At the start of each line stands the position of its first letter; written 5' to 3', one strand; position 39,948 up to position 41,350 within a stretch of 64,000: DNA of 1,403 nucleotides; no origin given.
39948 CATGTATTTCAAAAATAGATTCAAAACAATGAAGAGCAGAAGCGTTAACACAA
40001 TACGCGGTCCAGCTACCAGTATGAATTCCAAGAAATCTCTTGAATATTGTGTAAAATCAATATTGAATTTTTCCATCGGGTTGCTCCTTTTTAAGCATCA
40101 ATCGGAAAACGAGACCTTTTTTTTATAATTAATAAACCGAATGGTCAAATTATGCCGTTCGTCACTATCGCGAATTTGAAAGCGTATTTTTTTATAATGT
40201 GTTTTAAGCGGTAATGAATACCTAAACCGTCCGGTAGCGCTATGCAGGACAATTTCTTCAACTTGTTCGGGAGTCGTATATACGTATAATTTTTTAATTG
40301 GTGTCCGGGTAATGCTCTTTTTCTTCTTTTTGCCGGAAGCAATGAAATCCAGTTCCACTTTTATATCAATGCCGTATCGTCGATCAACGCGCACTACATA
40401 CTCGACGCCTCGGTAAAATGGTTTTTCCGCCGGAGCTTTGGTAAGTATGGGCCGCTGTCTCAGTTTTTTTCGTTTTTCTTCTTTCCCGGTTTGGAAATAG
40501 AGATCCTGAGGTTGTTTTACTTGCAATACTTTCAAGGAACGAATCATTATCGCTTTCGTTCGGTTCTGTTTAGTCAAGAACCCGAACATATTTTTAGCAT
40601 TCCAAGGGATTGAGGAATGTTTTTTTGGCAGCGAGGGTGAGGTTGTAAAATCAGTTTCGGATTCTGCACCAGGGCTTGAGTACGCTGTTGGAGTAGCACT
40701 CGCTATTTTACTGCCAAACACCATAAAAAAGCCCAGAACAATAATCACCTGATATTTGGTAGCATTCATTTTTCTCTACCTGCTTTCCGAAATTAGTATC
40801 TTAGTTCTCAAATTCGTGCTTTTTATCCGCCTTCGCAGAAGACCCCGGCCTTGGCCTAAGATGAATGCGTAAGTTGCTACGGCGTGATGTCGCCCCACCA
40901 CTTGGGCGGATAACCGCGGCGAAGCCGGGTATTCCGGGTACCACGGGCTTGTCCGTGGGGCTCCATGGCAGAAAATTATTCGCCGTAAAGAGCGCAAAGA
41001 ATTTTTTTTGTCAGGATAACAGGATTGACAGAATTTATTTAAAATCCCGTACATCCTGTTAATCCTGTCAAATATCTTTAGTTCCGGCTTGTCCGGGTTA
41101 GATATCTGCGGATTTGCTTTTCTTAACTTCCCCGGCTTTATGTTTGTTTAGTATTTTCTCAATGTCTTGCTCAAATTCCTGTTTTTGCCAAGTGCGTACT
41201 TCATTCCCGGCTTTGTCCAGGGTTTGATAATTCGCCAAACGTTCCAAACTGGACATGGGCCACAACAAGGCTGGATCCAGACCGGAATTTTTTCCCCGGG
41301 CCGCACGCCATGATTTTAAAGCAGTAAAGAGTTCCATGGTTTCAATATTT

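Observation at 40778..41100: Repeat family E exists with and without a 140-nt GC-rich, highly structured insertion; possible small RNA or mini mobile element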

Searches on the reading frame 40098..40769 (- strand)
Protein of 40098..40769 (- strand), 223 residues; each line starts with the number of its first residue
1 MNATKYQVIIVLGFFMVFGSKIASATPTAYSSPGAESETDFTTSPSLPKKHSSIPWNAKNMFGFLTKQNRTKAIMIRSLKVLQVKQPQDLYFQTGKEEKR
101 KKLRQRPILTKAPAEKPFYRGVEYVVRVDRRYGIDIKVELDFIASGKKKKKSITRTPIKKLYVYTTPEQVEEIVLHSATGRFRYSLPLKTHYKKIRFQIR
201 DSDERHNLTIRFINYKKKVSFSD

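Call 12: find_encoding_contigs(protein=window:40098-40769:-, flank=3000, max_places=10)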
Protein window:40098-40769:- (223 aa): 7 contigs read that carry it; 7 places shown.
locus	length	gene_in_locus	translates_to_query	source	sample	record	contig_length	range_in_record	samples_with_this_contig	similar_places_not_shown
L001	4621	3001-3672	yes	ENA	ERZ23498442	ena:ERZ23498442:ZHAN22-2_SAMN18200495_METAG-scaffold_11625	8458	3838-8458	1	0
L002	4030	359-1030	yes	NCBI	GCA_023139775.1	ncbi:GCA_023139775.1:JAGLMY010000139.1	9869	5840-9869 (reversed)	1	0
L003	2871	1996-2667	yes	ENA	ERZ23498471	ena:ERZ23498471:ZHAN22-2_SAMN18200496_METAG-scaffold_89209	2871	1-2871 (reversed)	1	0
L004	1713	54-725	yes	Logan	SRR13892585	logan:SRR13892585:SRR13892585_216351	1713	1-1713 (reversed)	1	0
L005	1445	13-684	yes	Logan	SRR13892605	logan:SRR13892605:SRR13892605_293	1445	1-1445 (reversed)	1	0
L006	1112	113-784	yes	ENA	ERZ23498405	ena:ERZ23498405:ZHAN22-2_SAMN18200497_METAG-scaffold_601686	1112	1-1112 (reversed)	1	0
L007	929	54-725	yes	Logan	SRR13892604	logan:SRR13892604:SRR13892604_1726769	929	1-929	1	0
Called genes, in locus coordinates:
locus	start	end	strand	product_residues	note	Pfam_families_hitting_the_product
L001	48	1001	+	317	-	-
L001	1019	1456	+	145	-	PF03692:CxxCxxCC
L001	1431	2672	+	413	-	PF01612:DNA_pol_A_exo1, PF00570:HRDC (weak)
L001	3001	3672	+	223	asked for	-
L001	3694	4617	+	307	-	PF21088:MS_channel_1st (weak), PF00924:MS_channel_2nd, PF21082:MS_channel_3rd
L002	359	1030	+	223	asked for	-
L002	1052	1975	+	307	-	PF21088:MS_channel_1st (weak), PF00924:MS_channel_2nd, PF21082:MS_channel_3rd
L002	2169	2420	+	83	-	PF00462:Glutaredoxin, PF13409:GST_N_2 (weak)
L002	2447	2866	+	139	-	PF02943:FeThRed_B, PF21349:RUBY_RBDX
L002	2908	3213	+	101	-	-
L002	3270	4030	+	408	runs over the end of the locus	PF16317:Glyco_hydro_99, PF14307:Glyco_tran_WbsX (faint), PF03659:Glyco_hydro_71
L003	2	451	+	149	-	?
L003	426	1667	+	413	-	PF01612:DNA_pol_A_exo1, PF00570:HRDC (weak)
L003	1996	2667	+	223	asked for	-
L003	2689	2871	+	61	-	?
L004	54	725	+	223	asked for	-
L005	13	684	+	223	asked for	-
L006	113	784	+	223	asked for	-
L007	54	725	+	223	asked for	-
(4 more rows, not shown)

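Call 39: find_homologous_proteins(query=window:40098-40769:-)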
Query window:40098-40769:- (223 aa): 2 proteins with E <= 0.001 among 179 candidates.
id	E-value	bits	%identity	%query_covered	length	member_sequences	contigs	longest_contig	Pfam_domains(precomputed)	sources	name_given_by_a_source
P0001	3.3e-141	486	100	100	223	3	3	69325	-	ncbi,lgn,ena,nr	ncbi:hypothetical protein KAR34_06675 [bacterium]|nr:hypothetical protein [bacterium]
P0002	9.5e-76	272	64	81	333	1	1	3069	-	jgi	jgi:hypothetical protein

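Call 40: find_encoding_contigs(protein=P0002, flank=3000)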
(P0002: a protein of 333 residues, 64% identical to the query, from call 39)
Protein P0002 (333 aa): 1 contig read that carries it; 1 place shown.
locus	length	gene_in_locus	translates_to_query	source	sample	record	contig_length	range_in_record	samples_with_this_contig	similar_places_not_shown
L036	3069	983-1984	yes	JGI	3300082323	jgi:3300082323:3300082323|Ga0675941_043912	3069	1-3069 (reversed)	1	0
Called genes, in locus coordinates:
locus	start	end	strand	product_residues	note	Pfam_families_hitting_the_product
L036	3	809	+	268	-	?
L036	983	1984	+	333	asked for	-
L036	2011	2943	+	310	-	PF21088:MS_channel_1st, PF00924:MS_channel_2nd, PF21082:MS_channel_3rd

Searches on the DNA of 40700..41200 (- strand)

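Call 4: search_rna_families(source=window, start=40700, end=41200, threshold=evalue, max_evalue=10, show_alignments=3)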
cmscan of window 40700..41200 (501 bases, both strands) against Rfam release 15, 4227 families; matches with E-value up to 10: 3.
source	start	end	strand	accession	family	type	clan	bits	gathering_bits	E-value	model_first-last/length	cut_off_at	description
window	41011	41068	-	RF03289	mir-1205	Gene; miRNA;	-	18.1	75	0.34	1-63/63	no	mir-1205 microRNA precursor family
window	40996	41080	-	RF03845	mir-3327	Gene; miRNA;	-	17.9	85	2.2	1-89/89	no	mir-3327 microRNA precursor family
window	41007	41072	+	RF02593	NsiR8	Gene; sRNA;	-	13.5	61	6.6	7-90/172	no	Nitrogen stress-induced RNA 8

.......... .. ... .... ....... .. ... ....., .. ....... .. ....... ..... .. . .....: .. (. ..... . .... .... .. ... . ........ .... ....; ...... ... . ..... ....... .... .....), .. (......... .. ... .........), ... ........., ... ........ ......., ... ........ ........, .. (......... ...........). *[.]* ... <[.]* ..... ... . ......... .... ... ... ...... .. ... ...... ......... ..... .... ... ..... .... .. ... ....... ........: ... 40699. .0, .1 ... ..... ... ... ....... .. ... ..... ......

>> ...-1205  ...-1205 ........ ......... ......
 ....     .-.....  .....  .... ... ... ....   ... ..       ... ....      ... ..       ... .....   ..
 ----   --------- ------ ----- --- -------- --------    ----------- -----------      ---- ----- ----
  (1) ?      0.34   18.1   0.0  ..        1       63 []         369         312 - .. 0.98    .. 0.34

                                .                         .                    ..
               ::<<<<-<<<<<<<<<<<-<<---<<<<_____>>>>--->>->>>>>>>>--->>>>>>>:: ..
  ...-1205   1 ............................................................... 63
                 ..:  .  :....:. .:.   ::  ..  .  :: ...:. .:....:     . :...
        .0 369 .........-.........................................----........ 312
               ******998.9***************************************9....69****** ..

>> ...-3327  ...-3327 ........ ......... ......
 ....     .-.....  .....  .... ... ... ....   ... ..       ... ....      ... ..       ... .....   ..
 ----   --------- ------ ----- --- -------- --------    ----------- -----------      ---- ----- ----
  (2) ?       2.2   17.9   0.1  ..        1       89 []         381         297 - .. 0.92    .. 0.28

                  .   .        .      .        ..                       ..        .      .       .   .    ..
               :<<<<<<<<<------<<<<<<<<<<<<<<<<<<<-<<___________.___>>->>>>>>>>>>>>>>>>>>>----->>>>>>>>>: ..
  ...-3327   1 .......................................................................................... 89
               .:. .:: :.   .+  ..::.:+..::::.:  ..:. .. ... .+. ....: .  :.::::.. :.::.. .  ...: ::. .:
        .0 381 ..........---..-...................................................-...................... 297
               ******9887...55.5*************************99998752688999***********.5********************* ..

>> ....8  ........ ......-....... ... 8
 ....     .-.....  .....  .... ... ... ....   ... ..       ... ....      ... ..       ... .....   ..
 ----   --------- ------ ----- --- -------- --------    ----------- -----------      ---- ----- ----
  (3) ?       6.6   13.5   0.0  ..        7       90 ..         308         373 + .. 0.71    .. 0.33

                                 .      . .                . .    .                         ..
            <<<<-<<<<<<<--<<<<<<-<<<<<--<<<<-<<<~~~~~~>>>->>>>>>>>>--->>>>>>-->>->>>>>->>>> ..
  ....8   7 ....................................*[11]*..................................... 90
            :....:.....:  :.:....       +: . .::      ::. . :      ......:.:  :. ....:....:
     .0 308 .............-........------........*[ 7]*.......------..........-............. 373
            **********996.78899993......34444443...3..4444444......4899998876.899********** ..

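Call 43: search_dna_similar(query=window:40825-40966:-, collection=plasmids, mode=distant, max_evalue=1)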
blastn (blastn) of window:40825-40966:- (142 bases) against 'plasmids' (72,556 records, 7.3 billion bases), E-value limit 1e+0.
No match.

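Call 44: search_dna_similar(query=window:40825-40966:-, collection=phages, mode=distant, max_evalue=1)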
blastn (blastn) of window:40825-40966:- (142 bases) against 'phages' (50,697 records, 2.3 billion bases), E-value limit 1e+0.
No match.
